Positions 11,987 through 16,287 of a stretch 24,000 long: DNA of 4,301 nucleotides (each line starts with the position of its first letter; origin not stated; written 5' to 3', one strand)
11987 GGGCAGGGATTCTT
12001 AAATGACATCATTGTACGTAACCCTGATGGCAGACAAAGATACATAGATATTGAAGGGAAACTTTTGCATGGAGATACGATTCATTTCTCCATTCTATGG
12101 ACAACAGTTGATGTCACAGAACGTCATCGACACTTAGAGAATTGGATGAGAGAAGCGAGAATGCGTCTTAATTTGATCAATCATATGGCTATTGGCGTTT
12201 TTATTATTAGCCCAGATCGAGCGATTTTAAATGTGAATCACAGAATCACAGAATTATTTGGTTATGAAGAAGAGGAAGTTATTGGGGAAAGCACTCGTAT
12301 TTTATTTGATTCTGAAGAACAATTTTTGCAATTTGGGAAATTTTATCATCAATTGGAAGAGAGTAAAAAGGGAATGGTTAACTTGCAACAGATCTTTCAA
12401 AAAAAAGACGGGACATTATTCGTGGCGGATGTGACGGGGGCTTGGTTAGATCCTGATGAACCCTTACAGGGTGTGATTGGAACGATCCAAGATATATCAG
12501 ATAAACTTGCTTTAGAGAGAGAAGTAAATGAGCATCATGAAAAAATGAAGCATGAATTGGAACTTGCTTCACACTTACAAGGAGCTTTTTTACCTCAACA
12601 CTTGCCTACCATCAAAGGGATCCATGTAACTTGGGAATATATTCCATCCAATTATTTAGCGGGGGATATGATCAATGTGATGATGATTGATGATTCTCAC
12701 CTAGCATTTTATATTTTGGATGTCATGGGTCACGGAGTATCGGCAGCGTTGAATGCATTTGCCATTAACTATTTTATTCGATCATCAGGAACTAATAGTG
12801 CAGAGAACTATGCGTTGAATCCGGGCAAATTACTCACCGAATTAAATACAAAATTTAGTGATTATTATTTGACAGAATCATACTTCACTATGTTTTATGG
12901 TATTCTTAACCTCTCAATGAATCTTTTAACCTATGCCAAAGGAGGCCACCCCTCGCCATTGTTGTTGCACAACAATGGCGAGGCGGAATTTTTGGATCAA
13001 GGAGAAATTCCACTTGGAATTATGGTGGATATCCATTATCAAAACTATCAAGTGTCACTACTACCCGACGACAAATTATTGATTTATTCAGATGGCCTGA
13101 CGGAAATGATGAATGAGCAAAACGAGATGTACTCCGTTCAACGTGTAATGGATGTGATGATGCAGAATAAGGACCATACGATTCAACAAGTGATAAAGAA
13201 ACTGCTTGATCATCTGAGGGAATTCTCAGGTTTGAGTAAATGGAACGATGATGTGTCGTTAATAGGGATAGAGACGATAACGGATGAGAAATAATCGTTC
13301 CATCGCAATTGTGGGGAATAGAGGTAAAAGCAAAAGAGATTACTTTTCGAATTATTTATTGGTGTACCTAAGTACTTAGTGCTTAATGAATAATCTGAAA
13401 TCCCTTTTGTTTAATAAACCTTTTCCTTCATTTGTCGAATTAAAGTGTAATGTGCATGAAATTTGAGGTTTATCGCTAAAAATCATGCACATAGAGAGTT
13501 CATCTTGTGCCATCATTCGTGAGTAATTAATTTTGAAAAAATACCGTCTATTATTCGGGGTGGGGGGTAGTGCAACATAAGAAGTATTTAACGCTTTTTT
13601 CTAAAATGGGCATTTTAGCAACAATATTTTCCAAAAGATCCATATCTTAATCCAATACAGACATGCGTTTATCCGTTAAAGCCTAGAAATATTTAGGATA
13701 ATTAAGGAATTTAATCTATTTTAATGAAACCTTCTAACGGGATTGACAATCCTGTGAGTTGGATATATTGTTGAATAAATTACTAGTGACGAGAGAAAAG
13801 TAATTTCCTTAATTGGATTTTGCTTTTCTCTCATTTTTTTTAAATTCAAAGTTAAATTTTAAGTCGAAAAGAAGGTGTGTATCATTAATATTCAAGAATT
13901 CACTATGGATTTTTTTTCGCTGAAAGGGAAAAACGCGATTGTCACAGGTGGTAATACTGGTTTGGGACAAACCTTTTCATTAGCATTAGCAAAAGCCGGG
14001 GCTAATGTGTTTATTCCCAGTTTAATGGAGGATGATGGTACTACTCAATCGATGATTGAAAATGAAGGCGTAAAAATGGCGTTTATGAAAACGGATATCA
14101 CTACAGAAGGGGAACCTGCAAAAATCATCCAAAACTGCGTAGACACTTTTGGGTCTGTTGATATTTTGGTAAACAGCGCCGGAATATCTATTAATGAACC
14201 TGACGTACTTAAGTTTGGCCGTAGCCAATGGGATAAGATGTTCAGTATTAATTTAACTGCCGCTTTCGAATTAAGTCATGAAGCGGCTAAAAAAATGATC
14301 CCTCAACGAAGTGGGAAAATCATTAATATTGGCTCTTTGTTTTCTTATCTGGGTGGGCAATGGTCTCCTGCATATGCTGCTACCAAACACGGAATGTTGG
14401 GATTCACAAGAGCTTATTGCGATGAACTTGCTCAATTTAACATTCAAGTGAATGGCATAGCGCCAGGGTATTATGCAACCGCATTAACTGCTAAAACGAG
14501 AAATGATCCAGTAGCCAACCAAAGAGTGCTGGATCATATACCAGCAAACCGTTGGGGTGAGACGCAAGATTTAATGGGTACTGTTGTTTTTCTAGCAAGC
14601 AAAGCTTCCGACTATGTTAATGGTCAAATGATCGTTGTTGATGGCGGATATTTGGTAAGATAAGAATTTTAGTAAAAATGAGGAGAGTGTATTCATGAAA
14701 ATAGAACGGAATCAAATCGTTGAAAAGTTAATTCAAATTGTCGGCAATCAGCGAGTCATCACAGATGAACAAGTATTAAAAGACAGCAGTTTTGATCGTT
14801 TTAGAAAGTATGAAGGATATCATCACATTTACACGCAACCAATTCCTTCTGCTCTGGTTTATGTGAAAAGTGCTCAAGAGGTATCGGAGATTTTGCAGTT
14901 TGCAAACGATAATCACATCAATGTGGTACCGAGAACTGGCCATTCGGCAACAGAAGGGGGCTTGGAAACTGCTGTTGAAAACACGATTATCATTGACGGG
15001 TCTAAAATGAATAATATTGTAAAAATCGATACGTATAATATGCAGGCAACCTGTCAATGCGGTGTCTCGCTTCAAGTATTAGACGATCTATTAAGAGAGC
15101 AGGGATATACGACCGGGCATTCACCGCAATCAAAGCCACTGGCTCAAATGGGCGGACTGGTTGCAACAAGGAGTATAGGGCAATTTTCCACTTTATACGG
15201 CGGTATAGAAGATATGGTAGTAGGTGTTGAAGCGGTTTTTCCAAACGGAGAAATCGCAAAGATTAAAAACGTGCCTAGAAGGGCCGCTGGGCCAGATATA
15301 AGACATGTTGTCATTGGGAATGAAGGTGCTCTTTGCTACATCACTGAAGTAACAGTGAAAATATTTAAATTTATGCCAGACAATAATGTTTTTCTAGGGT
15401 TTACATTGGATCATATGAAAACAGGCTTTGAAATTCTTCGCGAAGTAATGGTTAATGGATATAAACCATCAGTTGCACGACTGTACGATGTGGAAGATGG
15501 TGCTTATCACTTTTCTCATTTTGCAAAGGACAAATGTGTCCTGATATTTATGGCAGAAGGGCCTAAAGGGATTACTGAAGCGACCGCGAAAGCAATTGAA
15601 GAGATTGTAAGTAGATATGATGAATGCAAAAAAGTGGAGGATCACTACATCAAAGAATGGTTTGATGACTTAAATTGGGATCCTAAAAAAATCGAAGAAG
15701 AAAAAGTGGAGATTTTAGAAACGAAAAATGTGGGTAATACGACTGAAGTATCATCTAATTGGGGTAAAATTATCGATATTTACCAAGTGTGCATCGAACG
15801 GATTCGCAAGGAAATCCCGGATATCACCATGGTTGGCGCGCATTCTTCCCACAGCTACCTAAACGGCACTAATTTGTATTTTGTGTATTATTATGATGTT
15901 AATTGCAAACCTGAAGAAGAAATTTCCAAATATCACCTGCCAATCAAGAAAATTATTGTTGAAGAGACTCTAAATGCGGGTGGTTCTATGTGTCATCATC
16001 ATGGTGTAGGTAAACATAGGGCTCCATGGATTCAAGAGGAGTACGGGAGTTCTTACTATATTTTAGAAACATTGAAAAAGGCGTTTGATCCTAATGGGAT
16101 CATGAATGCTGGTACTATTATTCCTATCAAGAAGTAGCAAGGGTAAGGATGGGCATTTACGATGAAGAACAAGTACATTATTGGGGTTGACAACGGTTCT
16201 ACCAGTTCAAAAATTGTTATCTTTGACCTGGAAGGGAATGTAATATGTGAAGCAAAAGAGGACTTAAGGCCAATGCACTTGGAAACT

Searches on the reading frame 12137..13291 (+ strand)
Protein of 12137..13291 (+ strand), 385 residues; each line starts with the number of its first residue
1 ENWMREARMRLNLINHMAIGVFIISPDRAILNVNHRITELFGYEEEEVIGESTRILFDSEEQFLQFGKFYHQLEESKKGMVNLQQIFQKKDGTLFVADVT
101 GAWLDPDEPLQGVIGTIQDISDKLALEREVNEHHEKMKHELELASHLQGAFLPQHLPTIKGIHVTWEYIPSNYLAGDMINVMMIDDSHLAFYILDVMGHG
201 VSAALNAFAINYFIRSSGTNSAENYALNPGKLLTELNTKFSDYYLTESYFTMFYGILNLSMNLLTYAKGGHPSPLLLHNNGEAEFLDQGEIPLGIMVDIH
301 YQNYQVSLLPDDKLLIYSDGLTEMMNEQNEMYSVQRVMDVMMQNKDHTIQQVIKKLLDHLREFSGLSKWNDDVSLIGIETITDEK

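Call 97: predict_structure(alignment_id=A4)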
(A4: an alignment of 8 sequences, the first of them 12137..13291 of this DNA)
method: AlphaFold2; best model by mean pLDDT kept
length: 385 residues; sequences in the alignment: 8
mean_pLDDT: 85.5   pTM: 0.65
mean pLDDT of the five models: 85.5, 83.4, 77.4, 75.0, 71.4
residues with pLDDT >= 90: 187; 70-90: 165; 50-70: 15; < 50: 18
segments of 3 or more residues with pLDDT < 50: 1-16
pLDDT, mean of each block of 10 residues (from residue 1): 45 58 90 91 92 92 86 82 91 92 84 89 81 79 78 82 92 82 91 87 84 76 76 91 68 95 95 95 90 85 95 95 90 94 96 95 84 93 62
secondary structure, 60 per line:
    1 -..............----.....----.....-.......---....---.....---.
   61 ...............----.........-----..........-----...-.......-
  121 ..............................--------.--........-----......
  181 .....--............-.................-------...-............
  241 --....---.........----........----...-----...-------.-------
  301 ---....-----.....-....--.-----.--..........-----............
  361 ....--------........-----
elements in order: H2-15 E20-24 E29-33 H35-41 H45-48 H53-56 H60-75 E80-88 E94-103 E113-119 H121-150 E162-169 E175-185 E188-199 H201-217 H229-240 H243-246 E250-258 E263-270 E275-277 E283-285 E304-307 E313-317 H319-322 H334-343 H349-364 E373-380

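Call 99: fold_search(model_id=the predicted structure, library=pdb)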
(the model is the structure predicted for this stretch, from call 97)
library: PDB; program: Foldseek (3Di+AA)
matches with E <= 10: 1400; with E <= 0.001: 738
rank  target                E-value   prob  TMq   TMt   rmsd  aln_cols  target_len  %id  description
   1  3eq2_B                1.0e-18  1.00  0.52  0.54   5.5       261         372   27  Structure of Hexagonal Crystal form of Pseudomonas aeruginosa RssB (released 2009-10-20)
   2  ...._D                6.9e-18  1.00  0.50  0.80   4.3       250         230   25  Structure of pseudo-centered cell crystal form of the C-terminal phosphatase domain of P. aeruginosa RssB (released 2009-11-24)
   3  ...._B                8.2e-18  1.00  0.49  0.79   4.6       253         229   26  Structure of pseudo-centered cell crystal form of the C-terminal phosphatase domain of P. aeruginosa RssB (released 2009-11-24)
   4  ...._F                1.6e-17  1.00  0.46  0.71   7.1       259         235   24  Structure of pseudo-centered cell crystal form of the C-terminal phosphatase domain of P. aeruginosa RssB (released 2009-11-24)
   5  3eq2_A                2.4e-17  1.00  0.52  0.55   3.8       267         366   24  Structure of Hexagonal Crystal form of Pseudomonas aeruginosa RssB (released 2009-10-20)
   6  3f7a_B                8.3e-17  1.00  0.51  0.52   4.8       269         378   26  Structure of Orthorhombic crystal form of Pseudomonas aeruginosa RssB (released 2009-11-24)
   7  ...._C                1.3e-16  1.00  0.47  0.76   4.8       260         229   25  Structure of pseudo-centered cell crystal form of the C-terminal phosphatase domain of P. aeruginosa RssB (released 2009-11-24)
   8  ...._E                1.6e-16  1.00  0.50  0.78   4.2       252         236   26  Structure of pseudo-centered cell crystal form of the C-terminal phosphatase domain of P. aeruginosa RssB (released 2009-11-24)
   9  3ke6_A                4.3e-16  1.00  0.50  0.54   3.3       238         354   23  The crystal structure of the RsbU and RsbW domains of Rv1364c from Mycobacterium tuberculosis (released 2010-11-10)
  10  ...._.                1.7e-15  1.00  0.47  0.76   4.8       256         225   25  Structure of the C-terminal phosphatase domain of P. aeruginonsa RssB (released 2009-10-20)
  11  3ke6_B                2.9e-15  1.00  0.50  0.55   3.3       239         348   23  The crystal structure of the RsbU and RsbW domains of Rv1364c from Mycobacterium tuberculosis (released 2010-11-10)
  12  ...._A                3.5e-15  1.00  0.49  0.81   4.0       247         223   25  Structure of pseudo-centered cell crystal form of the C-terminal phosphatase domain of P. aeruginosa RssB (released 2009-11-24)
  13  6k4e_B                7.5e-15  1.00  0.52  0.79   3.6       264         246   19  SiaA-PP2C domain of Pseudomonas aeruginosa (released 2019-06-26)
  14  6k4e_A                1.1e-14  1.00  0.53  0.79   3.6       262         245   19  SiaA-PP2C domain of Pseudomonas aeruginosa (released 2019-06-26)
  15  5ucg_B                1.6e-14  1.00  0.48  0.54  23.0       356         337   13  Structure of the PP2C Phosphatase Domain and a Fragment of the Regulatory Domain of the Cell Fate Determinant SpoIIE f (released 2017-05-31)
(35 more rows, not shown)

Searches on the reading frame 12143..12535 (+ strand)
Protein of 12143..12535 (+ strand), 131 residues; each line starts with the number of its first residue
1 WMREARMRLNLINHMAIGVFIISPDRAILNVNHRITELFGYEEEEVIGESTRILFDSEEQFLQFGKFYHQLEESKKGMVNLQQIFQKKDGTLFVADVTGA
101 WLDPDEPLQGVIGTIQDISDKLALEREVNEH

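Call 44: search_protein_families(library=pfam, proteins=[window:12143-12535:+], max_evalue=0.1)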
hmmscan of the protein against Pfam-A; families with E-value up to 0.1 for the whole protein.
window:12143-12535:+ (131 aa): 8 families
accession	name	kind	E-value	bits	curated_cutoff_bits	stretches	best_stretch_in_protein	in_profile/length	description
PF13426.13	PAS_9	-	1.7e-13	51.2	27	1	18-120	3-103/103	PAS domain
PF00989.32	PAS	-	3e-13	50.2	22.6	1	9-118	4-113/113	PAS fold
PF13188.13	PAS_8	-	3.7e-06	27.1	21.8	1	10-57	5-49/65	PAS domain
PF08448.16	PAS_4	-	5.8e-06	26.9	23.1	1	14-120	3-107/110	PAS fold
PF08447.18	PAS_3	-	0.0014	19.3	25.6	1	29-115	2-89/89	PAS fold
PF12860.13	PAS_7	-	0.0017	18.9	27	1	12-60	1-50/115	PAS fold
PF24820.1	Diguanyl_cycl_sensor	-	0.003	17.9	28.1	1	11-83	1-72/109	Diguanylate cyclase-like sensor domain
PF21370.4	PAS_GdpP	-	0.034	15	27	1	12-97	9-90/90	Cyclic-di-AMP phosphodiesterase GdpP-like, PAS domain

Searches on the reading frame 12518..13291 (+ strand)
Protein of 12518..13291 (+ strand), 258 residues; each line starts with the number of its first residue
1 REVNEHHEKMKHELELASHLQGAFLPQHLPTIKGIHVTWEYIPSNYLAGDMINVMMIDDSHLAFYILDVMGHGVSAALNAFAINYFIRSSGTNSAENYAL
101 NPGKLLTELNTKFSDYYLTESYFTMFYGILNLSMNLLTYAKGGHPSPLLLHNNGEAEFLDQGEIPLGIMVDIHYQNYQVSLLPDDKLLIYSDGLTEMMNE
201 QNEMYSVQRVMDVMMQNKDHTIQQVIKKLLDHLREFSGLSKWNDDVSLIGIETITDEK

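Call 27: search_solved_structures(query=window:12551-13291:+, max_evalue=0.01, show_alignments=3)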
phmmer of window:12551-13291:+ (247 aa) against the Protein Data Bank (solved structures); distinct sequences matched with E-value up to 0.01: 3.
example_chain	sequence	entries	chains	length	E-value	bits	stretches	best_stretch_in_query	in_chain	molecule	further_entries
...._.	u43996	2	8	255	1.8e-22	83.4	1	10-187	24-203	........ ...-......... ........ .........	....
3eq2_A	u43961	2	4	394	5.8e-22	81.7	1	10-187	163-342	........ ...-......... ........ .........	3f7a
3ke6_A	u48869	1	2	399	4.7e-07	32.9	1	9-189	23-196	Protein Rv1364c/MT1410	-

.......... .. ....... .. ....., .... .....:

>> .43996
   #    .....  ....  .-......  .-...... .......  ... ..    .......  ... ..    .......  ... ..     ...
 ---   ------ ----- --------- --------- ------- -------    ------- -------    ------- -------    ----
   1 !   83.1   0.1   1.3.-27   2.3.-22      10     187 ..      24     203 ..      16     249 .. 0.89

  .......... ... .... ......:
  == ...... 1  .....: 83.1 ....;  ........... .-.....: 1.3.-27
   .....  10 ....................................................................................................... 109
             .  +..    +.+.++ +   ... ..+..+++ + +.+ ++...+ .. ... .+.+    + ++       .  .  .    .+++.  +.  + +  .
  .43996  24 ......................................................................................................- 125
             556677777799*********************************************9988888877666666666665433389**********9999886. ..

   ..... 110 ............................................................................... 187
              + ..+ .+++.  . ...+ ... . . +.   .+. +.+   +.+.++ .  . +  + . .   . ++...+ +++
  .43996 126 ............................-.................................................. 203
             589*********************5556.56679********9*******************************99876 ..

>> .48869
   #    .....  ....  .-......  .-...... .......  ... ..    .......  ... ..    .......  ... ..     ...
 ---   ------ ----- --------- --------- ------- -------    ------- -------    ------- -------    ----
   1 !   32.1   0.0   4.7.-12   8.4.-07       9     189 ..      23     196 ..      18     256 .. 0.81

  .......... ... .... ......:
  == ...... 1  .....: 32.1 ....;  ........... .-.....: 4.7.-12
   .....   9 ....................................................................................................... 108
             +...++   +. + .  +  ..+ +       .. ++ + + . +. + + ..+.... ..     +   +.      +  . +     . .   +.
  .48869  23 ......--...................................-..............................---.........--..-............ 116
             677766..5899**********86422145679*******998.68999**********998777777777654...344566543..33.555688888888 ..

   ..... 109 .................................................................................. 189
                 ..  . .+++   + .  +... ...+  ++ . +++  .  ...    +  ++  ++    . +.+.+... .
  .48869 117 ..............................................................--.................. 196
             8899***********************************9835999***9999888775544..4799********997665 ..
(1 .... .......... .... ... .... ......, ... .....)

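Call 44: search_protein_families(library=pfam, proteins=[window:12518-13291:+], max_evalue=0.1)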
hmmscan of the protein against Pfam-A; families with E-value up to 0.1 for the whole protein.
window:12518-13291:+ (258 aa): 3 families
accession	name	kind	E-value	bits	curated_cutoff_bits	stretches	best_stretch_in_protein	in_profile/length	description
PF07228.17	SpoIIE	-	2.9e-43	148.5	25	1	58-252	1-190/192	Stage II sporulation protein E (SpoIIE)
PF10274.15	ParcG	-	0.02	15.5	22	1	160-253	8-103/183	Parkin co-regulated protein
PF07106.19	TBPIP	-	0.033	14.5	22.8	1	195-235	7-44/62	TBPIP/Hop2 winged helix domain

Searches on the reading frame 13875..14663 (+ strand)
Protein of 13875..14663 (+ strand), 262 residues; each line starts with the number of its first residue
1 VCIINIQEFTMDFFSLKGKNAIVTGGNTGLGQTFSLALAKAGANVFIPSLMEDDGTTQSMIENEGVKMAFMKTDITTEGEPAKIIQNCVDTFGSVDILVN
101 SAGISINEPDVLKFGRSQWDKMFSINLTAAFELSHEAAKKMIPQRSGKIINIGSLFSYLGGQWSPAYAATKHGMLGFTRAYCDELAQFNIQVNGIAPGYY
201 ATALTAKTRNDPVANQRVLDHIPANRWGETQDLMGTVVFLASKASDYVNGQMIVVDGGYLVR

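Call 8: search_protein_families(library=pfam, proteins=[window:13875-14663:+], max_evalue=0.001)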
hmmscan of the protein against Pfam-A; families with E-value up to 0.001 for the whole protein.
window:13875-14663:+ (262 aa): 3 families
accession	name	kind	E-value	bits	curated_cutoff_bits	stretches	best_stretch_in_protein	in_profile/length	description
PF13561.12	adh_short_C2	-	4.4e-51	174.2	27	1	28-259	6-235/236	Enoyl-(Acyl carrier protein) reductase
PF00106.31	adh_short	-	1e-49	169.2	26.6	1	19-211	1-193/195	short chain dehydrogenase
PF08659.16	KR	-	2.3e-09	37.8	22.6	1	22-174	4-156/180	KR domain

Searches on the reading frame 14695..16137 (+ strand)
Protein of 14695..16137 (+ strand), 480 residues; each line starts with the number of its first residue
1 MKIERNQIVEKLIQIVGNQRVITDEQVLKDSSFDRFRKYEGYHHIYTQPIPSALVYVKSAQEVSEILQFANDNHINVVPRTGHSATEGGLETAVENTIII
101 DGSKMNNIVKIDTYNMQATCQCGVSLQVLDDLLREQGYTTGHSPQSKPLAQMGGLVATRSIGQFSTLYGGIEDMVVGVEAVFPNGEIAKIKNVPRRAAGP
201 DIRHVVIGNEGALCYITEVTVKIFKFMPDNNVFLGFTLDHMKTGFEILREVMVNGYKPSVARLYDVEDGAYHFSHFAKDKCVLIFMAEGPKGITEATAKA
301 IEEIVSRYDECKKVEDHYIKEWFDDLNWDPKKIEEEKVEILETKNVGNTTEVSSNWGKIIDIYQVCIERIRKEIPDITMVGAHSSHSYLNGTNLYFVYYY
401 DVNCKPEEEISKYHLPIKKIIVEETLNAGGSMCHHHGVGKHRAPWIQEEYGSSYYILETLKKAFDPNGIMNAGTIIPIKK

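Call 8: search_protein_families(library=pfam, proteins=[window:14695-16137:+], max_evalue=0.001)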
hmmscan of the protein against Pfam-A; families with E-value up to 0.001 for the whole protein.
window:14695-16137:+ (480 aa): 3 families
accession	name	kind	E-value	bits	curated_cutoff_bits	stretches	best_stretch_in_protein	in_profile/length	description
PF01565.28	FAD_binding_4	-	7.1e-35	120.2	26.4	1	51-190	1-138/139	FAD binding domain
PF02913.24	FAD-oxidase_C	-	1.6e-20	74.3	21.2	1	228-474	2-247/248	FAD linked oxidases, C-terminal domain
PF06675.16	DUF1177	-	0.00061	19.2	25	0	90-151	116-177/272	Protein of unknown function (DUF1177)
